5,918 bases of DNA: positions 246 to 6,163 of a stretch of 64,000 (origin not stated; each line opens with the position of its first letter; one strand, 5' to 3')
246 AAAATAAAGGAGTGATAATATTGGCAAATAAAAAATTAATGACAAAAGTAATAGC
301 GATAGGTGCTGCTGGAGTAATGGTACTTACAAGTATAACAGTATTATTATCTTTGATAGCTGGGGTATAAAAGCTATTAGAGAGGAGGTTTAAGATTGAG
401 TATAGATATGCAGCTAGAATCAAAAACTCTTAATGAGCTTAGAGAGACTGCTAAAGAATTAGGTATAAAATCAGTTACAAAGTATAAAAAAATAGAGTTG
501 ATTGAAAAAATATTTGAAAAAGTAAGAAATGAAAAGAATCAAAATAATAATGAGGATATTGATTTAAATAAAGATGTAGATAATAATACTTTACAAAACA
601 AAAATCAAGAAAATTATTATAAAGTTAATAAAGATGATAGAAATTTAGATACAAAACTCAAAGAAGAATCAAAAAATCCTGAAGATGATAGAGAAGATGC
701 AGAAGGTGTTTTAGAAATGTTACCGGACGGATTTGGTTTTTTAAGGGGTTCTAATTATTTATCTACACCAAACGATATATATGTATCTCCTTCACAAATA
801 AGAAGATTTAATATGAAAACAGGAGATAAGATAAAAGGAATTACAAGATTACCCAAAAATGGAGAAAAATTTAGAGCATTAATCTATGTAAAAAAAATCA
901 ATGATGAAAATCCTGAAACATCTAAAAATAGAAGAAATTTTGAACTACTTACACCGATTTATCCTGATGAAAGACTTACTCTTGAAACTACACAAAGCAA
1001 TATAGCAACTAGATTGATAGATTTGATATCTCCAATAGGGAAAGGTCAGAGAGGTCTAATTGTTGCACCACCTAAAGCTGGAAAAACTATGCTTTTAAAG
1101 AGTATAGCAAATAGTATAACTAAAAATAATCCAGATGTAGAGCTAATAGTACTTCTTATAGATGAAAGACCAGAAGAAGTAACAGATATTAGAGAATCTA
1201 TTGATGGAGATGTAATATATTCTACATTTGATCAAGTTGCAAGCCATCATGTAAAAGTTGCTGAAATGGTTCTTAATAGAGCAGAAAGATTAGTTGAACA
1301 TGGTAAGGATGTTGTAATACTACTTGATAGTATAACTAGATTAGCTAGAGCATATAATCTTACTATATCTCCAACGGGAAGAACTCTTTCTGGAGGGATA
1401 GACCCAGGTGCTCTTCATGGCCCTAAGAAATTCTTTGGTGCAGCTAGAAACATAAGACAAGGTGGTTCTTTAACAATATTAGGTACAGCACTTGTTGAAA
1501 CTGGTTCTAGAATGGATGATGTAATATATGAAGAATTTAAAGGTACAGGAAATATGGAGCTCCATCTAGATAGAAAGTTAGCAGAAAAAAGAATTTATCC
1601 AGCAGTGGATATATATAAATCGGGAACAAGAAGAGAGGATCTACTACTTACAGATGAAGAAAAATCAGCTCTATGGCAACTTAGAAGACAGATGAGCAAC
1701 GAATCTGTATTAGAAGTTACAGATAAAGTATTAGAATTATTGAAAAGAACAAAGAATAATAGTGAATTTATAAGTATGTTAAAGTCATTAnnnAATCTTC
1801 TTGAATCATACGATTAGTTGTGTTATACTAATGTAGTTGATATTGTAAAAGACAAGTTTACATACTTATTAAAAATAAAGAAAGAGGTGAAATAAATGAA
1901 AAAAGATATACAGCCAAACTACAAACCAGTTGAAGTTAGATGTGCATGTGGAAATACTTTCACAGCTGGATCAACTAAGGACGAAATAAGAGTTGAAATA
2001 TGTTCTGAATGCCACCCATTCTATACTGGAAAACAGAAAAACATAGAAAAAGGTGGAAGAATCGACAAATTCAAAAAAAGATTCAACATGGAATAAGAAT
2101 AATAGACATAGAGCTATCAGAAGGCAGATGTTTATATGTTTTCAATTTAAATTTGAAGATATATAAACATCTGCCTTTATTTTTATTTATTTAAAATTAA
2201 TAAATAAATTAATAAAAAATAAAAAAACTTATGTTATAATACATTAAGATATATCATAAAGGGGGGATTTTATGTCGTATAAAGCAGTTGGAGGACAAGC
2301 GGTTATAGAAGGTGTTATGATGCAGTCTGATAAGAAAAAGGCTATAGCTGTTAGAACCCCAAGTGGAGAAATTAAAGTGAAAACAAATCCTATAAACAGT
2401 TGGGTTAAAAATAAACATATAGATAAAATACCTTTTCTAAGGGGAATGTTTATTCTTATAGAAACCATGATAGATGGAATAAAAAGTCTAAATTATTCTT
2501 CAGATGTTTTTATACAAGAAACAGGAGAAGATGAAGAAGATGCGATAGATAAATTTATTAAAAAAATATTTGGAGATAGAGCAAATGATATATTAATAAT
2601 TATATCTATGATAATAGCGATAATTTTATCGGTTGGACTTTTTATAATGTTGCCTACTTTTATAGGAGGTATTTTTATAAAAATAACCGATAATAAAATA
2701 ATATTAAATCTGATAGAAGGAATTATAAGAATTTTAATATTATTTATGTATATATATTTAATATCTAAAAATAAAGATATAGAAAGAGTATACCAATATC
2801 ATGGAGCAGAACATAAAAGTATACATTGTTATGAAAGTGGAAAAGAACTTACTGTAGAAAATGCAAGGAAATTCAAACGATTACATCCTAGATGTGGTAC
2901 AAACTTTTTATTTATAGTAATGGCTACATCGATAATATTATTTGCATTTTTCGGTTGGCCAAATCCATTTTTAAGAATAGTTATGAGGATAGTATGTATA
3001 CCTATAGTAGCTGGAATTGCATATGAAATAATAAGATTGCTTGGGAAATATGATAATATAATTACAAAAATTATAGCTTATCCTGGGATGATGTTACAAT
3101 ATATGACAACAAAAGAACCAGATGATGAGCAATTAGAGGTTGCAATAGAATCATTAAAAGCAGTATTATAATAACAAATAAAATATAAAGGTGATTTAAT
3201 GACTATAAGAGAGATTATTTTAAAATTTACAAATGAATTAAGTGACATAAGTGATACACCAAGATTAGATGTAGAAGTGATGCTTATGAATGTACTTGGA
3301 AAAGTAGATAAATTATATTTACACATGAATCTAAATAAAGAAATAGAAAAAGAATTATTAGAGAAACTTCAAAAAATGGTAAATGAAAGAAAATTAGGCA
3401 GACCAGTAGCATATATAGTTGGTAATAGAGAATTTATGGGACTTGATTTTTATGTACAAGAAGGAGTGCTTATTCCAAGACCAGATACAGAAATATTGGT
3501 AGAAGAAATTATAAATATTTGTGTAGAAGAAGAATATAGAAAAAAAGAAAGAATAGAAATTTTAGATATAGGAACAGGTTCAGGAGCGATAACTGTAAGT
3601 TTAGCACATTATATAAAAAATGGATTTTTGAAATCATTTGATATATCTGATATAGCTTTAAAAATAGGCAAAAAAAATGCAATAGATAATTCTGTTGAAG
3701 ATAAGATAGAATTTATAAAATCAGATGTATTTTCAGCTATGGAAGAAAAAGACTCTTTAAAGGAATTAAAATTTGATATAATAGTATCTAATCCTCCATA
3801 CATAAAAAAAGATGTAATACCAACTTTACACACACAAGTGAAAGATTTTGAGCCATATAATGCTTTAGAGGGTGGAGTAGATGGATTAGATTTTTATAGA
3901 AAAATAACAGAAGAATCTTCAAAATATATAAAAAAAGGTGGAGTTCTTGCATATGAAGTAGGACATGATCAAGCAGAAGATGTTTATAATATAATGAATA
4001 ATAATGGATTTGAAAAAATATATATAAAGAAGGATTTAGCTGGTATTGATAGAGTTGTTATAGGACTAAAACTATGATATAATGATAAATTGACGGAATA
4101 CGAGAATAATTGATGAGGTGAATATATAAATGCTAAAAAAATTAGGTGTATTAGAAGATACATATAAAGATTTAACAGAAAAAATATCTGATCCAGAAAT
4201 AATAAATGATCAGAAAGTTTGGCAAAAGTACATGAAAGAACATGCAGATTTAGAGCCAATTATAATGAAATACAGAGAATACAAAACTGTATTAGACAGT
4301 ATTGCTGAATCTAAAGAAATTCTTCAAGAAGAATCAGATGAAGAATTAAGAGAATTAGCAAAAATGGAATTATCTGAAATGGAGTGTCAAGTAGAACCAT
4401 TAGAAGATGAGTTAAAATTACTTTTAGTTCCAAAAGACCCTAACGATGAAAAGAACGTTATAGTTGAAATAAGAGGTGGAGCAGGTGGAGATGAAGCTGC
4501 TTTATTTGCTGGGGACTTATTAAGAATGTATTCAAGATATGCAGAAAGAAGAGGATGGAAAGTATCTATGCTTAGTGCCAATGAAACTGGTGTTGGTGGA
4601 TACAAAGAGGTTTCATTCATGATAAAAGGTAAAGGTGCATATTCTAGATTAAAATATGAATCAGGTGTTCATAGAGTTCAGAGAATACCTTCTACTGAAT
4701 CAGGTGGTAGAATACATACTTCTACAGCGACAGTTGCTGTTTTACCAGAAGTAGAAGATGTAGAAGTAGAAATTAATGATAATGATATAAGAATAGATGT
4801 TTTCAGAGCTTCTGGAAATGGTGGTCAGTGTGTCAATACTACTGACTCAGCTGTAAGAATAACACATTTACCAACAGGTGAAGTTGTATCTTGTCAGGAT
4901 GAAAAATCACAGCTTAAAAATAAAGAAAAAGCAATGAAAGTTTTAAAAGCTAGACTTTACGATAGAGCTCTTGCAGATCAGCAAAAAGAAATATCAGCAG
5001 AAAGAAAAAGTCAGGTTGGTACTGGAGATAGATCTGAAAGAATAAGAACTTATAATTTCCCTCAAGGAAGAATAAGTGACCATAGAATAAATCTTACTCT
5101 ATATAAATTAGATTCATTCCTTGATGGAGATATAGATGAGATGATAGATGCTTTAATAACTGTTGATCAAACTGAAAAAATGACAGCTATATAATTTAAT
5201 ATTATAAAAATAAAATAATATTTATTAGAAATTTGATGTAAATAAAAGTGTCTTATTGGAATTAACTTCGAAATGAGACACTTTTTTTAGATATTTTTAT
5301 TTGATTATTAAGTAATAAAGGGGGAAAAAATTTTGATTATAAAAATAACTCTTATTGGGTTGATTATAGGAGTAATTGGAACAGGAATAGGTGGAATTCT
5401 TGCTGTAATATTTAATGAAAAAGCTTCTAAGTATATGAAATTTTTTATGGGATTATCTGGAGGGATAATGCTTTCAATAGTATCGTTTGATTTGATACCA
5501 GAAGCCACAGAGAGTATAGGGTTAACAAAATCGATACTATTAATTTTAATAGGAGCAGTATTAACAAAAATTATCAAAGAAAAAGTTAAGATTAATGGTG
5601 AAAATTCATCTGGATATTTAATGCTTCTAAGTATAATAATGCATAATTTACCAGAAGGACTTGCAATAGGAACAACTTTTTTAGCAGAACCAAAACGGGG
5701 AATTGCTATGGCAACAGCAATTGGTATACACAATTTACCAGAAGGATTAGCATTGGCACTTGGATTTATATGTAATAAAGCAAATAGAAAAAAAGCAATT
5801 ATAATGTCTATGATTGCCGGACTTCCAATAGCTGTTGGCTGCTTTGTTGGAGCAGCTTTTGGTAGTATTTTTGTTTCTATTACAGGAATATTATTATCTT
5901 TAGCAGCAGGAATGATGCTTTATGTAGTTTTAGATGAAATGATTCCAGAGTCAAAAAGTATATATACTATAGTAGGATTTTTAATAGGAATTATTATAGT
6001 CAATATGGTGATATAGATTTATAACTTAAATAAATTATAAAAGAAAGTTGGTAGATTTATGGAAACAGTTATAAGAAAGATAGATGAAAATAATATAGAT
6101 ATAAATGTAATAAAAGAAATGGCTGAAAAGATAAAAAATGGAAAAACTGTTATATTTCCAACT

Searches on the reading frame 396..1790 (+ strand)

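Call 52: search_protein_families(library=pfam, proteins=[window:396-1790:+], max_evalue=0.00001)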
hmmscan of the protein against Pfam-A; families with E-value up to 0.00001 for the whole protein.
window:396-1790:+ (465 aa): 3 families
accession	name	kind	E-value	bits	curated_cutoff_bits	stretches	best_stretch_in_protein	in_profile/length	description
PF07497.18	Rho_RNA_bind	-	1.1e-31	108.8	27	1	103-174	2-73/73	Rho termination factor, RNA-binding domain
PF00006.31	ATP-synt_ab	-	2.8e-27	96.2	29.5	1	206-409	3-211/213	ATP synthase alpha/beta family, nucleotide-binding domain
PF07498.18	Rho_N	-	4.1e-09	36.7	24.9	1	6-41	1-36/43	Rho termination factor, N-terminal domain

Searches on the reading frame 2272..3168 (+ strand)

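Call 52: search_protein_families(library=pfam, proteins=[window:2272-3168:+], max_evalue=0.00001)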
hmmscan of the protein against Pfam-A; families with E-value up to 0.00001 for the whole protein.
window:2272-3168:+ (299 aa): 1 family
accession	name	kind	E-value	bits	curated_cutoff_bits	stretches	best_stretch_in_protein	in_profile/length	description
PF07136.16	DUF1385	-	2.3e-93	312.1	22.1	1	53-299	1-225/227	Protein of unknown function (DUF1385)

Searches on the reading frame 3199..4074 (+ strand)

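Call 52: search_protein_families(library=pfam, proteins=[window:3199-4074:+], max_evalue=0.00001)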
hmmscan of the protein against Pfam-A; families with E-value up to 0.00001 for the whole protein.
window:3199-4074:+ (292 aa): 9 families
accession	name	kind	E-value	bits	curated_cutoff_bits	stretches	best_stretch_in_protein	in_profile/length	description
PF17827.6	PrmC_N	-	1.7e-13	51.3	23.4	1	7-75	3-71/71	PrmC N-terminal domain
PF05175.20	MTS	-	3.5e-13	50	23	1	117-204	31-111/170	Methyltransferase small domain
PF13847.12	Methyltransf_31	-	3.9e-12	46.5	27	1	116-253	2-110/145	Methyltransferase domain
PF06325.19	PrmA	-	4.2e-10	40.1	22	1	111-211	156-243/296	Ribosomal protein L11 methyltransferase (PrmA)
PF13649.12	Methyltransf_25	-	6.2e-08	33.7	27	1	121-203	1-78/97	Methyltransferase domain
PF07669.17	Eco57I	-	6e-07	30.2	25.3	1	157-252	50-132/171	Eco57I restriction-modification methylase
PF01209.24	Ubie_methyltran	-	8.5e-07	29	20.1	1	113-186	43-116/233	ubiE/COQ5 methyltransferase family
PF09445.16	Methyltransf_15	-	2.5e-06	27.6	22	1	121-201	4-81/165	RNA cap guanine-N2 methyltransferase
PF03602.21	Cons_hypoth95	-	3.2e-06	27.4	24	1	94-215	22-137/182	Conserved hypothetical protein 95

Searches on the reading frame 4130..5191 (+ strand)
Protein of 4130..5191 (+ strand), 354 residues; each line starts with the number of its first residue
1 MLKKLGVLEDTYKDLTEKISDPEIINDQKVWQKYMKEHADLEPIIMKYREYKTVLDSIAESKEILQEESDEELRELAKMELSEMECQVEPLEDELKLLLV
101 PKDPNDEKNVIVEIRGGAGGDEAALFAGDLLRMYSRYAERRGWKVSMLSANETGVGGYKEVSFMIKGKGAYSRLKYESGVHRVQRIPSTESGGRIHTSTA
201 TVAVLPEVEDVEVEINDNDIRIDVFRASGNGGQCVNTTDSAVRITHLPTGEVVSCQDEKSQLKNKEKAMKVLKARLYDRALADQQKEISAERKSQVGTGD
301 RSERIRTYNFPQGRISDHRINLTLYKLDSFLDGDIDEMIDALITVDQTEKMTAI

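Call 52: search_protein_families(library=pfam, proteins=[window:4130-5191:+], max_evalue=0.00001)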
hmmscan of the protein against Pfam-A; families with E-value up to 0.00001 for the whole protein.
window:4130-5191:+ (354 aa): 2 families
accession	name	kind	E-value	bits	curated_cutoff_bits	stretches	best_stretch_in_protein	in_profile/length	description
PF03462.23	PCRF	-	4.3e-81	271.8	24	1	9-202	2-194/194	PCRF domain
PF00472.26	RF-1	-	4.2e-44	149.7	35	1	210-319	2-116/116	RF-1 domain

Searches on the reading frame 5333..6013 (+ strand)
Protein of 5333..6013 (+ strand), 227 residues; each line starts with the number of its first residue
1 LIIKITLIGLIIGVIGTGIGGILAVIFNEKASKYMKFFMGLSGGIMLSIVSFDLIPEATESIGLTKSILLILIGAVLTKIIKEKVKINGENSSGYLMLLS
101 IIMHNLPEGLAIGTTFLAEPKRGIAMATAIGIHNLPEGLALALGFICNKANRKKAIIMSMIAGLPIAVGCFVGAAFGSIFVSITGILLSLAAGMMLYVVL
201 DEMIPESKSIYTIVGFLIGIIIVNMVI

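Call 52: search_protein_families(library=pfam, proteins=[window:5333-6013:+], max_evalue=0.00001)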
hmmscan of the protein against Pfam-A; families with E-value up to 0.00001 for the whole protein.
window:5333-6013:+ (227 aa): 1 family
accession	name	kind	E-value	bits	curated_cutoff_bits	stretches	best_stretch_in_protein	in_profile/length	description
PF02535.28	Zip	-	3.8e-27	95.8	35.1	1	83-223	167-319/323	ZIP Zinc transporter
